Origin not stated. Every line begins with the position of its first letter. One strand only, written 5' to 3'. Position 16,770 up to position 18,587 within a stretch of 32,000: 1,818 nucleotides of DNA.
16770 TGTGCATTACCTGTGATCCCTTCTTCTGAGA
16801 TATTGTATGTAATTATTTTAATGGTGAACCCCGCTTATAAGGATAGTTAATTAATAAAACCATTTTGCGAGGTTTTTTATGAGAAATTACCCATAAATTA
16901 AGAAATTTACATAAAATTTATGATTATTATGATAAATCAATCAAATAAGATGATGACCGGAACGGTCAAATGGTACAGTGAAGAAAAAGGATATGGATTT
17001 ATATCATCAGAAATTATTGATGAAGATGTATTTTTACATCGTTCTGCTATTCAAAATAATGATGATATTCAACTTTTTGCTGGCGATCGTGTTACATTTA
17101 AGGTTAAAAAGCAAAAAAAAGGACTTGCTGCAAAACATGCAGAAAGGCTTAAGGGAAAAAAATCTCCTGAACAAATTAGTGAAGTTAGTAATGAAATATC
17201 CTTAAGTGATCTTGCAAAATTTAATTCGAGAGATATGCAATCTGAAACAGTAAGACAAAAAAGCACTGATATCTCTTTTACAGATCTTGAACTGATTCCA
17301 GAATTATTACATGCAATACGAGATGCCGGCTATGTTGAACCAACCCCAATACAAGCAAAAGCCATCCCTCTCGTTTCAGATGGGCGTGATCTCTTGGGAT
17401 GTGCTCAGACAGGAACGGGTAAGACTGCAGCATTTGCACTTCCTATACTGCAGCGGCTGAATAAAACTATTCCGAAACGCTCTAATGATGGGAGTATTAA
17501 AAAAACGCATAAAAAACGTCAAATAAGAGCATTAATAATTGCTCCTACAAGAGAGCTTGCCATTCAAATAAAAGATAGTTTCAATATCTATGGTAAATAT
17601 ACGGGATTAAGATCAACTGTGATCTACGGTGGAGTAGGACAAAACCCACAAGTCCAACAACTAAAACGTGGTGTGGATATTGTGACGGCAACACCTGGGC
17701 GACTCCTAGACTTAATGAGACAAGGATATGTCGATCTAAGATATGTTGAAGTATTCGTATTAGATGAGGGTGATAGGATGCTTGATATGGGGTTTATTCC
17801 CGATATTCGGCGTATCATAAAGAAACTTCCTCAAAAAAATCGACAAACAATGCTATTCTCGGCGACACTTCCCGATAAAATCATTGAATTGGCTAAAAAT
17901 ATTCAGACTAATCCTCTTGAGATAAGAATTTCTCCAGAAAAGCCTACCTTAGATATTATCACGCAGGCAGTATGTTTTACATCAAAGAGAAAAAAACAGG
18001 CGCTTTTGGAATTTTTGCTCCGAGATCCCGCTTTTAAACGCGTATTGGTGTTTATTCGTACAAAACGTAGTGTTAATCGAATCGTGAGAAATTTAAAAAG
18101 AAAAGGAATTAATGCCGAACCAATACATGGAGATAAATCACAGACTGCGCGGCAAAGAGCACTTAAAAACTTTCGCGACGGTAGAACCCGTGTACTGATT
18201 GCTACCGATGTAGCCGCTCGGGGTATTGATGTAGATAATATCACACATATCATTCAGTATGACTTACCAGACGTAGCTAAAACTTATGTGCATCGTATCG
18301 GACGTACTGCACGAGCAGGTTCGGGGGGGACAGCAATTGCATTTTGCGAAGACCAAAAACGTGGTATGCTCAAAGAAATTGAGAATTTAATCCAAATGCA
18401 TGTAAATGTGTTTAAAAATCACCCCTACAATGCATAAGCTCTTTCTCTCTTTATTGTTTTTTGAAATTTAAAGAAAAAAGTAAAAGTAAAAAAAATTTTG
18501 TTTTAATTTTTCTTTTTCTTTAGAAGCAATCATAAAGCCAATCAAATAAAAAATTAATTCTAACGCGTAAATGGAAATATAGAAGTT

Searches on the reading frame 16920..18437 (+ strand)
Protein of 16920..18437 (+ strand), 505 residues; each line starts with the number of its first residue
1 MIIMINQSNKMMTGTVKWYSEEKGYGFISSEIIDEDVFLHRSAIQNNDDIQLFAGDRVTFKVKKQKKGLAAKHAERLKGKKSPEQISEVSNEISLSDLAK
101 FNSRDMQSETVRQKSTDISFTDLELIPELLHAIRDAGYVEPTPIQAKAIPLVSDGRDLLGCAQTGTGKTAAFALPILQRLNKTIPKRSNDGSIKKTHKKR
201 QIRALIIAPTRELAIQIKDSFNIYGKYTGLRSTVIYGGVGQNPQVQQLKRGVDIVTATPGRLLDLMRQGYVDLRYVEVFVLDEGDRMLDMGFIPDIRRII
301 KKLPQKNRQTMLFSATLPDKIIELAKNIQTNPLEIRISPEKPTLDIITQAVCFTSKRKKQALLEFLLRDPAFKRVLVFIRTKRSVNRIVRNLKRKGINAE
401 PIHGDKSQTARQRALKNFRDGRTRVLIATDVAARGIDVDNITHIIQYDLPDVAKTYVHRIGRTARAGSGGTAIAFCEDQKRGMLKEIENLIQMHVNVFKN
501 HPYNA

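Call 11: search_protein_families(library=pfam, proteins=[window:16920-18437:+], max_evalue=0.001)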
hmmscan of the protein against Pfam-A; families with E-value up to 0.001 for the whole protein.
window:16920-18437:+ (505 aa): 5 families
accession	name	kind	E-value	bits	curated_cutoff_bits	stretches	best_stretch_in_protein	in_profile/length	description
PF00270.35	DEAD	-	1.2e-51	175.2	26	1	142-321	1-164/167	DEAD/DEAH box helicase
PF00271.37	Helicase_C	-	8.9e-31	106.9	23.5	1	358-467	2-110/110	Helicase conserved C-terminal domain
PF00313.28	CSD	-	1.9e-19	69.8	27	1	12-73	1-62/66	'Cold-shock' DNA-binding domain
PF04851.21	ResIII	-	1.9e-05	25.1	22.5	1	155-317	23-162/164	Type III restriction enzyme, res subunit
PF08206.17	OB_RNB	-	0.00085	19.4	24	0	21-71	6-51/58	Ribonuclease B OB domain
